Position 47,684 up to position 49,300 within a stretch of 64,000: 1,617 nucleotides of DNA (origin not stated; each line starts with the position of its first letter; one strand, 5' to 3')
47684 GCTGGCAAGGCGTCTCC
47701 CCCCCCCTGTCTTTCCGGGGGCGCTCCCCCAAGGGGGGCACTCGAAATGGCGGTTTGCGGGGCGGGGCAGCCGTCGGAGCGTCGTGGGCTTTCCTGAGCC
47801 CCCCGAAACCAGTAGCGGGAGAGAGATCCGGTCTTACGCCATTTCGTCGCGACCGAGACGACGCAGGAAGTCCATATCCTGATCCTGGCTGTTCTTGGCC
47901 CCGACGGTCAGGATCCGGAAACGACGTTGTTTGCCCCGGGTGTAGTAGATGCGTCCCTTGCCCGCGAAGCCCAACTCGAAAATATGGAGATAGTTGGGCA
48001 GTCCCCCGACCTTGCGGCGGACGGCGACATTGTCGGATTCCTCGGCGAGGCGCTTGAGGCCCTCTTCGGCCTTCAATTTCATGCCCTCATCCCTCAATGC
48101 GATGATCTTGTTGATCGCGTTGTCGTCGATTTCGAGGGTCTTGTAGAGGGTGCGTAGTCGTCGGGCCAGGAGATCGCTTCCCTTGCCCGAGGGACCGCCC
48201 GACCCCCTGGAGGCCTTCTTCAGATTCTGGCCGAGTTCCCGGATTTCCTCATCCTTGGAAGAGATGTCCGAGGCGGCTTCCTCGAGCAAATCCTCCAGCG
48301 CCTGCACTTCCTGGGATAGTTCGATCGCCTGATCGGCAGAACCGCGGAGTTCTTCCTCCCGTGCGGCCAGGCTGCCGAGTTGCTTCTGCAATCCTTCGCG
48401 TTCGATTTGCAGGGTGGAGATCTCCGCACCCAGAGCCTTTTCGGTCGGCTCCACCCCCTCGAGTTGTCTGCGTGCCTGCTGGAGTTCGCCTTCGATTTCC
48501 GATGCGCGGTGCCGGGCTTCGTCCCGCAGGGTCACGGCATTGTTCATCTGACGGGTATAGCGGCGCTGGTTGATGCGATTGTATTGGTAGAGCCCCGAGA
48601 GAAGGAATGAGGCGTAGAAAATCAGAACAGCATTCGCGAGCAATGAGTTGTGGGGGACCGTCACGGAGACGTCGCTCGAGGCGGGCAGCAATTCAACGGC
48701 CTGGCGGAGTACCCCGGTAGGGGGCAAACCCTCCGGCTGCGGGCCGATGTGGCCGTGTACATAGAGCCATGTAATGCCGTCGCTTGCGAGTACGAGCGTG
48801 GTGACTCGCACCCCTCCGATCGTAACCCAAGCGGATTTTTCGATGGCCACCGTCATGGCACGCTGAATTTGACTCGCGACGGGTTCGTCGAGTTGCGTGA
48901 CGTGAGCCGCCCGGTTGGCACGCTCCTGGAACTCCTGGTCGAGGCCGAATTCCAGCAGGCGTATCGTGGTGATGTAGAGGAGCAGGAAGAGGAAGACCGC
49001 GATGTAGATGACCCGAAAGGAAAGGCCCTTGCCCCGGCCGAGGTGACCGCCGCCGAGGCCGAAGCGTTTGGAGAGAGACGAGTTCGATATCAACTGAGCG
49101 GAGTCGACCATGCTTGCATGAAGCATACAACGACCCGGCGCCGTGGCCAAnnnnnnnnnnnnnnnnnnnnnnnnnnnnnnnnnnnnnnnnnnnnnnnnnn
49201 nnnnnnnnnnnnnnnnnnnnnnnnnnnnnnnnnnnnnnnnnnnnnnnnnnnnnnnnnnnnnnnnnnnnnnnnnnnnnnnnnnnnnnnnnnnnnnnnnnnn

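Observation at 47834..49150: Membrane-tethered RelE/HigB-like domain fused to a 2-TM sensor-like protein, with no antitoxin nearby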

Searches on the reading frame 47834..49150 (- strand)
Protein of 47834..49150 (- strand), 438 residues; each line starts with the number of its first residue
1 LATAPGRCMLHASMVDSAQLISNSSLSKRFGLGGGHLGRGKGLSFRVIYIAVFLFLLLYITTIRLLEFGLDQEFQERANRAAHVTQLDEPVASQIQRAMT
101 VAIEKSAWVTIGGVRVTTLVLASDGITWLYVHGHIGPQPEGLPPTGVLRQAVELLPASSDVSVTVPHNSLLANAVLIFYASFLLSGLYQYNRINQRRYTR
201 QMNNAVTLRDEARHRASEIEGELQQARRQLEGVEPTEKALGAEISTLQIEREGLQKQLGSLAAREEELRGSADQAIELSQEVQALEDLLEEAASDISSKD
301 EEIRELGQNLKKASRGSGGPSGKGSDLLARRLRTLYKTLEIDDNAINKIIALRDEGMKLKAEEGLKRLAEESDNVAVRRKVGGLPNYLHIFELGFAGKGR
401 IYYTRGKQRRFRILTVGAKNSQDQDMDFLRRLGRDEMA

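Call 3: search_protein_families(library=pfam, proteins=[window:47834-49150:-], max_evalue=10)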
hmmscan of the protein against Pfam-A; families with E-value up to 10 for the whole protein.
window:47834-49150:- (438 aa): 22 families
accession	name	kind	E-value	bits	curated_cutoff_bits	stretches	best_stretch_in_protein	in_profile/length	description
PF13851.11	GAS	-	2.6e-05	24.1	32.3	1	198-351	17-170/200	Growth-arrest specific micro-tubule binding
PF05622.17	HOOK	-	0.0091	15.2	35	1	210-312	285-396/514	HOOK protein coiled-coil region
PF01496.24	V_ATPase_I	-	0.036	12.5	30.7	1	194-302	21-129/815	V-type ATPase 116kDa subunit family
PF04859.17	DUF641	-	0.037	14.8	27.6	2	277-315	81-119/127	Plant protein of unknown function (DUF641)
PF05859.17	Mis12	-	0.037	14.2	25.7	1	213-300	111-205/231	Mis12 protein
PF13870.11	CCDC113_CCDC96_CC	-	0.039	14.1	31.6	1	200-313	70-171/177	CCDC113/CCDC96, coiled-coil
PF17675.6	APG6_N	-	0.04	14.8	45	1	213-273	44-98/132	Apg6 coiled-coil region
PF11846.14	Wzy_C_2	-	0.15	12.4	28.5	1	169-213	57-102/191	Virulence factor membrane-bound polymerase, C-terminal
PF12325.13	TMF_TATA_bd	-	0.17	12.4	29.1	1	223-310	17-101/115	TATA element modulatory factor 1 TATA binding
PF01519.22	DUF16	-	0.21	12.5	40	1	200-259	23-79/104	Protein of unknown function DUF16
PF10046.14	BLOC1_2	-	0.32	11.8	33.4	1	218-290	10-82/96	Biogenesis of lysosome-related organelles complex-1 subunit 2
PF06156.18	YabA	-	0.67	11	30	1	215-291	9-79/103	Initiation control protein YabA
PF16515.11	HIP1_clath_bdg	-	0.7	10.8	28.8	1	189-254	38-99/99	Clathrin-binding domain of Huntingtin-interacting protein 1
PF06009.19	Laminin_II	-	1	9.8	33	2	212-294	29-104/138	Laminin Domain II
PF22943.2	HTH_68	-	1.2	9.2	27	0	203-223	8-27/45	Putative helix-turn-helix domain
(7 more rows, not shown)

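Call 4: search_protein_families(library=padloc, proteins=[window:47834-49150:-], max_evalue=10)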
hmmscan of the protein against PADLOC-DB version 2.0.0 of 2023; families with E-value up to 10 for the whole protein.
window:47834-49150:- (438 aa): 21 families
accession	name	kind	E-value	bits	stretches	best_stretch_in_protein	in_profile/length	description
PDLC00551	JetC2|JetC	-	0.00026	17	1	190-313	265-386/1365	DUF3584 domain; MukB-like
PDLC00553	JetC2|JetC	-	0.00027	17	1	189-314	270-393/1361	DUF3584 domain; MukB-like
PDLC00580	JetC3|JetC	-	0.0014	15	1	199-311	276-385/1068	DUF3584 domain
PDLC00549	JetC2|JetC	-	0.0037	13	1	195-274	989-1067/1404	DUF3584 domain; MukB-like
PDLC02709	PbeC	-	0.0043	13.7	1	190-304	389-498/661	PbeC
PDLC00006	DruC1|DruC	-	0.0074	12.8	1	200-317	210-330/626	Unknown function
PDLC00581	JetC3|JetC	-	0.009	11.8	1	200-315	862-978/1473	DUF3584 domain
PDLC00518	JetC1|JetC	-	0.014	11.2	1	204-306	316-790/1112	DUF3584 domain; MukB-like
PDLC03863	LmuB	-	0.019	11.7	1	207-331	341-462/610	-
PDLC00582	JetC3|JetC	-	0.027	10.2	1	209-311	786-1016/1472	DUF3584 domain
PDLC03865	LmuB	-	0.028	10.6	1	209-311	568-669/1007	-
PDLC02730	PbeC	-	0.034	10.9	1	201-315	374-484/651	PbeC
PDLC02667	DndD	-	0.052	10.3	1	196-297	385-485/657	DndD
PDLC03868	LmuB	-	0.059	9.6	1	198-315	626-743/1035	-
PDLC02723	PbeC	-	0.069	9.6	1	207-304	198-293/618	PbeC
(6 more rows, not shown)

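Call 5: search_protein_families(library=ncbifam, proteins=[window:47834-49150:-], max_evalue=10)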
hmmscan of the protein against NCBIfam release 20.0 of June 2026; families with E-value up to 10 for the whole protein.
window:47834-49150:- (438 aa): 18 families
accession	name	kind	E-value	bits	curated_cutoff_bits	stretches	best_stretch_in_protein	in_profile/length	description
TIGR04211.1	SH3_and_anchor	equivalog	4.7e-06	26.4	65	1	205-311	57-163/198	TIGR04211 family SH3 domain-containing protein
NF003034.1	PRK03918.1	equivalog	0.00045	18.3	700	1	198-312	170-284/878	DNA double-strand break repair ATPase Rad50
NF045487.1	ASRP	equivalog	0.00089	18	300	1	210-313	341-448/593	archaea-specific SMC-related protein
TIGR02168.1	SMC_prok_B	equivalog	0.0012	16.6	567.35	1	196-354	703-864/1181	chromosome segregation protein SMC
TIGR02680.1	TIGR02680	hypoth_equivalog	0.0016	16.2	462.85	1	189-313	258-380/1356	TIGR02680 family protein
TIGR02169.1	SMC_prok_A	equivalog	0.0092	13.7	729.4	1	201-310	835-941/1165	chromosome segregation protein SMC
NF041035.1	Rad50_Halo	equivalog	0.031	12.6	1000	1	197-313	224-336/883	DNA double-strand break repair ATPase Rad50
TIGR02683.1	upstrm_HI1419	hypoth_equivalog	0.035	14.5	62.85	1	352-427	16-86/95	type II toxin-antitoxin system RelE/ParE family toxin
NF041034.1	Rad50_Sulf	equivalog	0.046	11.6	1000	1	200-314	587-697/872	DNA double-strand break repair ATPase Rad50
TIGR04523.1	Mplasa_alph_rch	subfamily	0.075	10.9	270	1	217-312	162-257/745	helix-rich protein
TIGR03007.1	pepcterm_ChnLen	equivalog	0.18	10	278.85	1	194-294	198-296/498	XrtA system polysaccharide chain length determinant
NF002572.0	PRK02224.1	equivalog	0.27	9.4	1087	1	198-305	347-450/888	DNA double-strand break repair ATPase Rad50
NF043058.1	T4SS_LegC2C7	subfamily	0.42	9.5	350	1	234-310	121-197/348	LegC2/C7 family Dot/Icm T4SS effector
NF047368.1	collar_FlbB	equivalog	0.43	10.3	110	1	193-298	27-134/193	periplasmic-type flagellar collar protein FlbB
NF033930.1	pneumo_PspA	exception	0.56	8.8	850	1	209-361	166-315/659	pneumococcal surface protein A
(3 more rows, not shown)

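Call 6: find_homologous_proteins(query=window:47834-49150:-, max_evalue=0.001)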
Query window:47834-49150:- (438 aa): 1046 proteins with E <= 0.001 among 8000 candidates; the best 120 are listed.
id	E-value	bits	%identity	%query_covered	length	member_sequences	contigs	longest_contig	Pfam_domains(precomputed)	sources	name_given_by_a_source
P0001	1.1e-268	909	100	97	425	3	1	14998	-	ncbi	-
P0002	2.4e-216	736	80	97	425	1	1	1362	-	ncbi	-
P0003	6.8e-175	600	65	100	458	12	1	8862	-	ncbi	-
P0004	7.4e-174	597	66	97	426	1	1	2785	-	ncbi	-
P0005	7.8e-174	597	66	97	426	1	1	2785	-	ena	-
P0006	1.8e-172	592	69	92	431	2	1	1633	-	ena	-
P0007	1.8e-172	592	67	92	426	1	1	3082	-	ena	-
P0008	2.1e-172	592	68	95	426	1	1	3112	-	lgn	-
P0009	1.2e-171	589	67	92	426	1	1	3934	-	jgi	jgi:hypothetical protein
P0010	1.7e-171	589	67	92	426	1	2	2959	-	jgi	jgi:hypothetical protein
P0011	1.9e-171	589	65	97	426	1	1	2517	-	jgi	jgi:hypothetical protein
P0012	1.1e-170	586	69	92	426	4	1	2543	-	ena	-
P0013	1.1e-170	586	68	92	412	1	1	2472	-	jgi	jgi:hypothetical protein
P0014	2.1e-170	585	65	97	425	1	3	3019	-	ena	-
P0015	6.0e-170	584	67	97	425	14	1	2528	-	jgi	-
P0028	7.8e-158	544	66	90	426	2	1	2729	PF28487.1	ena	-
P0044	2.5e-153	529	61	92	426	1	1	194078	-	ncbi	-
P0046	2.2e-152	526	62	95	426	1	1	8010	PF28487.1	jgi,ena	-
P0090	5.2e-124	432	54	90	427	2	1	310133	-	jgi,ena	-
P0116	3.1e-122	427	55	89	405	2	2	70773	-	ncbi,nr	ncbi:MAG: hypothetical protein JRG96_08880 [Deltaproteobacteria bacterium]|nr:hypothetical protein [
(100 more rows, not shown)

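Call 7: search_protein_families(library=pfam, proteins=[P0028, P0046], max_evalue=1)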
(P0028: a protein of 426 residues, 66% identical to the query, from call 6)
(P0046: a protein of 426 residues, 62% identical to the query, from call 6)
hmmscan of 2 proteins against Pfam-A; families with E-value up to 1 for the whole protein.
P0028 (426 aa): 22 families
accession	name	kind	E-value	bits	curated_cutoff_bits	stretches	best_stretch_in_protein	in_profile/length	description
PF06785.16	UPF0242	-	0.0025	18.4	33.5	1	197-296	81-179/194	Uncharacterised protein family (UPF0242) N-terminus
PF13851.11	GAS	-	0.0031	17.4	32.3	1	194-338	26-169/200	Growth-arrest specific micro-tubule binding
PF08614.16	ATG16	-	0.0049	17.5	33.7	1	183-277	84-175/200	Autophagy protein 16 (ATG16)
PF17675.6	APG6_N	-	0.013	16.4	45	1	198-261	44-99/132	Apg6 coiled-coil region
PF04859.17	DUF641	-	0.014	16.1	27.6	1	222-304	41-121/127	Plant protein of unknown function (DUF641)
PF10046.14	BLOC1_2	-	0.031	15.1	33.4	1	206-277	11-82/96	Biogenesis of lysosome-related organelles complex-1 subunit 2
PF09726.14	Macoilin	-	0.033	13.3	32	1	212-319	387-491/671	Macoilin family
PF05531.17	NPV_P10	-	0.036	15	29.8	1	225-277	14-66/75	Nucleopolyhedrovirus P10 protein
PF13800.11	Sigma_reg_N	-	0.089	13.5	26.3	1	30-70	11-48/91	Sigma factor regulator N-terminal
PF07888.16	CALCOCO1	-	0.09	12.1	36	1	199-348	141-264/496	Calcium binding and coiled-coil domain (CALCOCO1) like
PF14932.11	HAUS-augmin3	-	0.092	12.7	29.4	1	188-298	48-153/260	HAUS augmin-like complex subunit 3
PF20994.3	CENPU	-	0.16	12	27.8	1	217-306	94-182/200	CENPU protein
PF16888.10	YwqH-like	-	0.18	12.5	33.7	0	263-294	91-122/123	YwqH-like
PF11727.13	ISG65-75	-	0.19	11.4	25.1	1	227-305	59-134/281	Invariant surface glycoprotein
PF16716.10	BST2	-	0.21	12.7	27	1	248-299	26-77/91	Bone marrow stromal antigen 2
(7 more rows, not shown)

P0046 (426 aa): 26 families (the best 25 are shown)
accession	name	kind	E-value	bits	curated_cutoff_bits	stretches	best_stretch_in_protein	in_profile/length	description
PF13851.11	GAS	-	0.0012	18.8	32.3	1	189-338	21-169/200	Growth-arrest specific micro-tubule binding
PF02403.27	Seryl_tRNA_N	-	0.0038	17.9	28.2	1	205-303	6-103/108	Seryl-tRNA synthetase N-terminal domain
PF14362.11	DUF4407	-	0.0044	16.8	31.3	1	183-325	103-251/297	Domain of unknown function (DUF4407)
PF08614.16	ATG16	-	0.011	16.3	33.7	1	183-278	84-176/200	Autophagy protein 16 (ATG16)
PF14932.11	HAUS-augmin3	-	0.013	15.5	29.4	1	188-305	48-160/260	HAUS augmin-like complex subunit 3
PF01496.24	V_ATPase_I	-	0.02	13.3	30.7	1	178-305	18-144/815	V-type ATPase 116kDa subunit family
PF17675.6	APG6_N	-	0.023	15.6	45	1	185-262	31-100/132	Apg6 coiled-coil region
PF11727.13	ISG65-75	-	0.027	14.1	25.1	1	228-315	60-144/281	Invariant surface glycoprotein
PF10046.14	BLOC1_2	-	0.042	14.7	33.4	1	206-277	11-82/96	Biogenesis of lysosome-related organelles complex-1 subunit 2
PF25526.1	LIP-1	-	0.056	13.2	34.1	1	183-325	13-157/250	Liprin-alpha-like coiled coil domain 2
PF05531.17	NPV_P10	-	0.059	14.3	29.8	1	225-277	14-66/75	Nucleopolyhedrovirus P10 protein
PF09726.14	Macoilin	-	0.064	12.3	32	1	211-315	386-487/671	Macoilin family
PF11559.13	ADIP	-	0.065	13.8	34.3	1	193-262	51-120/151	Afadin- and alpha -actinin-Binding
PF04859.17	DUF641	-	0.076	13.8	27.6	1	225-306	44-123/127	Plant protein of unknown function (DUF641)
PF00261.25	Tropomyosin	-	0.084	12.7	38.6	1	199-255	172-228/242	Tropomyosin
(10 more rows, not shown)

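Call 9: find_encoding_contigs(protein=P0090, flank=6000, max_places=2)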
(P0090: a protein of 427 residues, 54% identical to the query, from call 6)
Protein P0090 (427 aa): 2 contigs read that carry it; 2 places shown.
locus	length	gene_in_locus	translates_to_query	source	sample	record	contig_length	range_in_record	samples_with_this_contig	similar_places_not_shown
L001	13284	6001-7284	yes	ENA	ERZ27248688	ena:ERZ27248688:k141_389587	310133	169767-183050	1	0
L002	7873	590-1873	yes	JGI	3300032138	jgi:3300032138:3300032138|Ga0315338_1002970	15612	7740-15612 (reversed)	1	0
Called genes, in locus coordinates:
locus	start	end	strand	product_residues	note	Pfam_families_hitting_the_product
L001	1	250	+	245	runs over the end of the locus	PF23023:Anti-Pycsar_Apyc1, PF00753:Lactamase_B, PF12706:Lactamase_B_2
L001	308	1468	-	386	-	PF03702:AnmK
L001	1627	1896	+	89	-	-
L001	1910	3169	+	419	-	PF13439:Glyco_transf_4, PF13579:Glyco_trans_4_4, PF20706:GT4-conflict, PF00534:Glycos_transf_1, PF13692:Glyco_trans_1_4, PF13524:Glyco_trans_1_2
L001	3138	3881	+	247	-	PF01209:Ubie_methyltran, PF02353:CMAS, PF13489:Methyltransf_23, PF13847:Methyltransf_31, PF08241:Methyltransf_11, PF08242:Methyltransf_12, PF13649:Methyltransf_25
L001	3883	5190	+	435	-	PF13439:Glyco_transf_4, PF13579:Glyco_trans_4_4, PF20706:GT4-conflict, PF00534:Glycos_transf_1, PF13692:Glyco_trans_1_4, PF13524:Glyco_trans_1_2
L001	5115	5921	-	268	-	PF01209:Ubie_methyltran, PF13489:Methyltransf_23, PF13847:Methyltransf_31, PF08241:Methyltransf_11, PF08242:Methyltransf_12 (weak), PF13649:Methyltransf_25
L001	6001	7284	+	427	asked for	-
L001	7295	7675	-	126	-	PF00072:Response_reg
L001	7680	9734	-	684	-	PF00512:HisKA (faint), PF00989:PAS, PF08448:PAS_4, PF13426:PAS_9, PF02518:HATPase_c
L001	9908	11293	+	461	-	PF00072:Response_reg, PF00158:Sigma54_activat, PF14532:Sigma54_activ_2, PF00004:AAA (weak), PF07728:AAA_5, PF25601:AAA_lid_14, PF02954:HTH_8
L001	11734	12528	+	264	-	PF04542:Sigma70_r2, PF04539:Sigma70_r3, PF04545:Sigma70_r4, PF08281:Sigma70_r4_2 (weak)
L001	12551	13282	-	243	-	PF00481:PP2C, PF13672:PP2C_2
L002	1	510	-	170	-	?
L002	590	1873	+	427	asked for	-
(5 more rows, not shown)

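Call 10: find_encoding_contigs(protein=P0044, flank=6000, max_places=2)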
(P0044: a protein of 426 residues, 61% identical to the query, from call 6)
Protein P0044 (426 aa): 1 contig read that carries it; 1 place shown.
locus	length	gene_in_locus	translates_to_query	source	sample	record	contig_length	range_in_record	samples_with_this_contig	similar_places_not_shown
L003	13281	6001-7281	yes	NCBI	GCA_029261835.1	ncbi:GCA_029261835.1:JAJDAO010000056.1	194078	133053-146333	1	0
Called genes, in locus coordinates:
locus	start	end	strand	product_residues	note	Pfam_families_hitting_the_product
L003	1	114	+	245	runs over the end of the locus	PF23023:Anti-Pycsar_Apyc1, PF00753:Lactamase_B, PF12706:Lactamase_B_2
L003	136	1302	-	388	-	PF03702:AnmK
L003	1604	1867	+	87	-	-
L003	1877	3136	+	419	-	PF13439:Glyco_transf_4, PF13579:Glyco_trans_4_4, PF20706:GT4-conflict, PF00534:Glycos_transf_1, PF13692:Glyco_trans_1_4, PF13524:Glyco_trans_1_2 (weak)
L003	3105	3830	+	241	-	PF01209:Ubie_methyltran, PF02353:CMAS, PF13489:Methyltransf_23, PF13847:Methyltransf_31, PF08241:Methyltransf_11, PF08242:Methyltransf_12, PF13649:Methyltransf_25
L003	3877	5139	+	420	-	PF13439:Glyco_transf_4, PF13579:Glyco_trans_4_4, PF20706:GT4-conflict, PF00534:Glycos_transf_1, PF13692:Glyco_trans_1_4, PF13524:Glyco_trans_1_2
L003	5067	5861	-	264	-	PF01209:Ubie_methyltran (weak), PF13489:Methyltransf_23, PF13847:Methyltransf_31 (weak), PF08241:Methyltransf_11, PF08242:Methyltransf_12 (weak), PF13649:Methyltransf_25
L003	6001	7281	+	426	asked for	-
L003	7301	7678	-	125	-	PF00072:Response_reg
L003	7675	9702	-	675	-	PF00989:PAS (weak), PF08448:PAS_4, PF13426:PAS_9 (weak), PF00989:PAS, PF08448:PAS_4, PF13426:PAS_9, PF24820:Diguanyl_cycl_sensor (weak), PF02518:HATPase_c, +1 more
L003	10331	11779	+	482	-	PF00072:Response_reg, PF13191:AAA_16 (weak), PF00158:Sigma54_activat, PF14532:Sigma54_activ_2, PF00004:AAA (weak), PF07728:AAA_5, PF25601:AAA_lid_14, PF02954:HTH_8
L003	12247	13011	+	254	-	PF04542:Sigma70_r2, PF04539:Sigma70_r3, PF08281:Sigma70_r4_2, PF04545:Sigma70_r4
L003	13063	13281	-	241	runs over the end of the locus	PF00481:PP2C, PF13672:PP2C_2, PF07228:SpoIIE (faint)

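Call 11: find_encoding_contigs(protein=P0116, flank=6000, max_places=2)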
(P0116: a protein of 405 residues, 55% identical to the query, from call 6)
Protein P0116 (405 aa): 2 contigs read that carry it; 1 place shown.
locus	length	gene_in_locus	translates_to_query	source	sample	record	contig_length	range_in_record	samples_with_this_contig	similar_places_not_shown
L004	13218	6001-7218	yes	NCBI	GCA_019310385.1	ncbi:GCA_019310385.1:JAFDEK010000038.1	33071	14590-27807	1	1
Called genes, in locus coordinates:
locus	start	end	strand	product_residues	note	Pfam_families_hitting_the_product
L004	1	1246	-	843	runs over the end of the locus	PF08447:PAS_3, PF00512:HisKA (weak), PF02518:HATPase_c, PF00072:Response_reg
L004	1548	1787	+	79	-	-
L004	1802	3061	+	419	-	PF13439:Glyco_transf_4, PF13579:Glyco_trans_4_4, PF20706:GT4-conflict, PF00534:Glycos_transf_1, PF13692:Glyco_trans_1_4, PF13524:Glyco_trans_1_2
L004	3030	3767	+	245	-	PF01209:Ubie_methyltran, PF02353:CMAS (weak), PF13489:Methyltransf_23, PF13847:Methyltransf_31, PF08241:Methyltransf_11, PF08242:Methyltransf_12, PF13649:Methyltransf_25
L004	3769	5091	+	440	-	PF13439:Glyco_transf_4, PF13579:Glyco_trans_4_4, PF20706:GT4-conflict, PF00534:Glycos_transf_1, PF13692:Glyco_trans_1_4, PF13524:Glyco_trans_1_2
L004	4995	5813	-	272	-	PF13489:Methyltransf_23, PF13847:Methyltransf_31, PF08241:Methyltransf_11, PF08242:Methyltransf_12 (weak), PF13649:Methyltransf_25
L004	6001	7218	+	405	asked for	-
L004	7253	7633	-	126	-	PF00072:Response_reg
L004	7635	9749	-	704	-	PF12860:PAS_7 (faint), PF08448:PAS_4, PF00989:PAS, PF13188:PAS_8 (weak), PF08448:PAS_4, PF13426:PAS_9, PF24820:Diguanyl_cycl_sensor (weak), PF02518:HATPase_c, +1 more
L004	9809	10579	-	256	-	PF00072:Response_reg, PF02954:HTH_8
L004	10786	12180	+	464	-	PF00072:Response_reg, PF00158:Sigma54_activat, PF14532:Sigma54_activ_2, PF00004:AAA (weak), PF07728:AAA_5, PF25601:AAA_lid_14, PF02954:HTH_8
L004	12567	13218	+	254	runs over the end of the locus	PF04542:Sigma70_r2, PF04539:Sigma70_r3, PF08281:Sigma70_r4_2, PF04545:Sigma70_r4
